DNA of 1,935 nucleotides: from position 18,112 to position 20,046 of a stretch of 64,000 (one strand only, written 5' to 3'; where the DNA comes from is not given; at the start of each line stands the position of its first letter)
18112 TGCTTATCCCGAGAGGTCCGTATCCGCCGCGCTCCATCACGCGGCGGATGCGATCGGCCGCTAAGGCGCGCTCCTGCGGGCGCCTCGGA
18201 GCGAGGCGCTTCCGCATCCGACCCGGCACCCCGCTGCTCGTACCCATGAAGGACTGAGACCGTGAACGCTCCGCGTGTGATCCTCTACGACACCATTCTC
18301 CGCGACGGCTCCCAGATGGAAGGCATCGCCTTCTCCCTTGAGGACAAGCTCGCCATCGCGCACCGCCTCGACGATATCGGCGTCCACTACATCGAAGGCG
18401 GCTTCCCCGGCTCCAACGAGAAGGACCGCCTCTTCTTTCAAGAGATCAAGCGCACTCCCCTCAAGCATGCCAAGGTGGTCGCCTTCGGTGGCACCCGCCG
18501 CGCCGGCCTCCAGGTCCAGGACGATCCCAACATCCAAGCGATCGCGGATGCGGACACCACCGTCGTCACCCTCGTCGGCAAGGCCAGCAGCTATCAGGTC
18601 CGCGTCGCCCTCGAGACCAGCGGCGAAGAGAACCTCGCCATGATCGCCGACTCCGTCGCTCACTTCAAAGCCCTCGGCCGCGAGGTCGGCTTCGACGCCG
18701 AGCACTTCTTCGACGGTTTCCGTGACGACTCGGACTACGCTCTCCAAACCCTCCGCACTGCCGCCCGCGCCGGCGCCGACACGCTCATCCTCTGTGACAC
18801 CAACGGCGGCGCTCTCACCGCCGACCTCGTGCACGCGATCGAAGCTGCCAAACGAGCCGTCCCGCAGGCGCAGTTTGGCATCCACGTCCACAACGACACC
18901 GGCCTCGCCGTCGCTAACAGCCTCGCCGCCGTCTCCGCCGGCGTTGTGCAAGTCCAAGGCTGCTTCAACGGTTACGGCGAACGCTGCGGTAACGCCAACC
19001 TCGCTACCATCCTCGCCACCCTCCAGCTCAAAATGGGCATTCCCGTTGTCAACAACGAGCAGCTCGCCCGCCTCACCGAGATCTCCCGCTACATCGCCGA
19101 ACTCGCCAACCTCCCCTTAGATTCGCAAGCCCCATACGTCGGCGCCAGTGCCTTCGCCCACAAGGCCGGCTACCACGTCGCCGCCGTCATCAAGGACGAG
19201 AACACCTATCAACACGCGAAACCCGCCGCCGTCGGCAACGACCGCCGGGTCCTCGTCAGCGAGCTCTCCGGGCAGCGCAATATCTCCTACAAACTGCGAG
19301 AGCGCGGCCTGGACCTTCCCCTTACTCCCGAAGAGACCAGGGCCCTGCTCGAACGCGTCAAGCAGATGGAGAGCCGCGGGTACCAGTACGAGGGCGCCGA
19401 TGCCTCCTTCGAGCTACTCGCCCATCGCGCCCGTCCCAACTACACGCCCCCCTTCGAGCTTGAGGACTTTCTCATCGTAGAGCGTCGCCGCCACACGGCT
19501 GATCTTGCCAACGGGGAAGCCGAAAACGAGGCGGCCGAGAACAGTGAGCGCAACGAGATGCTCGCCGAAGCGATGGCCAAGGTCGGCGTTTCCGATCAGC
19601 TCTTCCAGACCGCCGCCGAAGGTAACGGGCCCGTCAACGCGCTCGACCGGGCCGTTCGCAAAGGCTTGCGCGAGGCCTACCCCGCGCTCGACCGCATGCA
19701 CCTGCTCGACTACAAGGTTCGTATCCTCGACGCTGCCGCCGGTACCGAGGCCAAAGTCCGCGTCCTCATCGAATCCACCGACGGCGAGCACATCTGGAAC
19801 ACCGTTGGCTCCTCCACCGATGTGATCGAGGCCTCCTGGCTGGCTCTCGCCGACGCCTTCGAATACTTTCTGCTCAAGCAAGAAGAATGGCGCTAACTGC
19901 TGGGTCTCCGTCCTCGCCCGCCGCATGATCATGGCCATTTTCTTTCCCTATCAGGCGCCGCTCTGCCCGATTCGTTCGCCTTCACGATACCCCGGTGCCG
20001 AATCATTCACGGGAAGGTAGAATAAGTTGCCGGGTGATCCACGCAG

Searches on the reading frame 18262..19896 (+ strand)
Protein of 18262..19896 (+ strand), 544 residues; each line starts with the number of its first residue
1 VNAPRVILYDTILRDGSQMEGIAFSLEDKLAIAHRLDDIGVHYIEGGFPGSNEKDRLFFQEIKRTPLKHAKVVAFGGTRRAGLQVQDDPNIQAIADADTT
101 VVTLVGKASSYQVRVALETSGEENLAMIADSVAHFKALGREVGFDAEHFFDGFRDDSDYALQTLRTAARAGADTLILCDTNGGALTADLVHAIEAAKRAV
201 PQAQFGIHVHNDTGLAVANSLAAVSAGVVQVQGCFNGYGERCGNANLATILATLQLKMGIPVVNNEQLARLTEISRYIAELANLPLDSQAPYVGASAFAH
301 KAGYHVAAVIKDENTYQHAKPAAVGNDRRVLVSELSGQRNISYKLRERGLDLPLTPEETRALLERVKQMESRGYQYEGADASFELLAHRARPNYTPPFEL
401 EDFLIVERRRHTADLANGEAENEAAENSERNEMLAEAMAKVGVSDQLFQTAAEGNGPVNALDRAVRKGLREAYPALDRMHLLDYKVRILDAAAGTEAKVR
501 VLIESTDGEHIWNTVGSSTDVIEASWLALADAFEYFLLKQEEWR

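Call 5: search_protein_families(library=pfam, proteins=[window:18262-19896:+], max_evalue=0.01)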
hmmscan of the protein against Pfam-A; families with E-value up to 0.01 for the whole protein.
window:18262-19896:+ (544 aa): 3 families
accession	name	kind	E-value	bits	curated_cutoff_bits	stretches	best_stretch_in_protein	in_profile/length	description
PF00682.25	HMGL-like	-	1.4e-48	166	29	1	6-276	2-258/260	HMGL-like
PF08502.15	LeuA_dimer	-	6.4e-23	81.5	24.9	1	430-536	32-130/131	LeuA allosteric (dimerisation) domain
PF22617.1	HCS_D2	-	3.3e-15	56.7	27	1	293-371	2-79/82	Homocitrate synthase post-HMGL domain-like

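Call 6: search_protein_families(library=padloc, proteins=[window:18262-19896:+], max_evalue=0.01)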
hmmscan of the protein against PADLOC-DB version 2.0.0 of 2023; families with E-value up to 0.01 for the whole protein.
window:18262-19896:+ (544 aa): 0 families
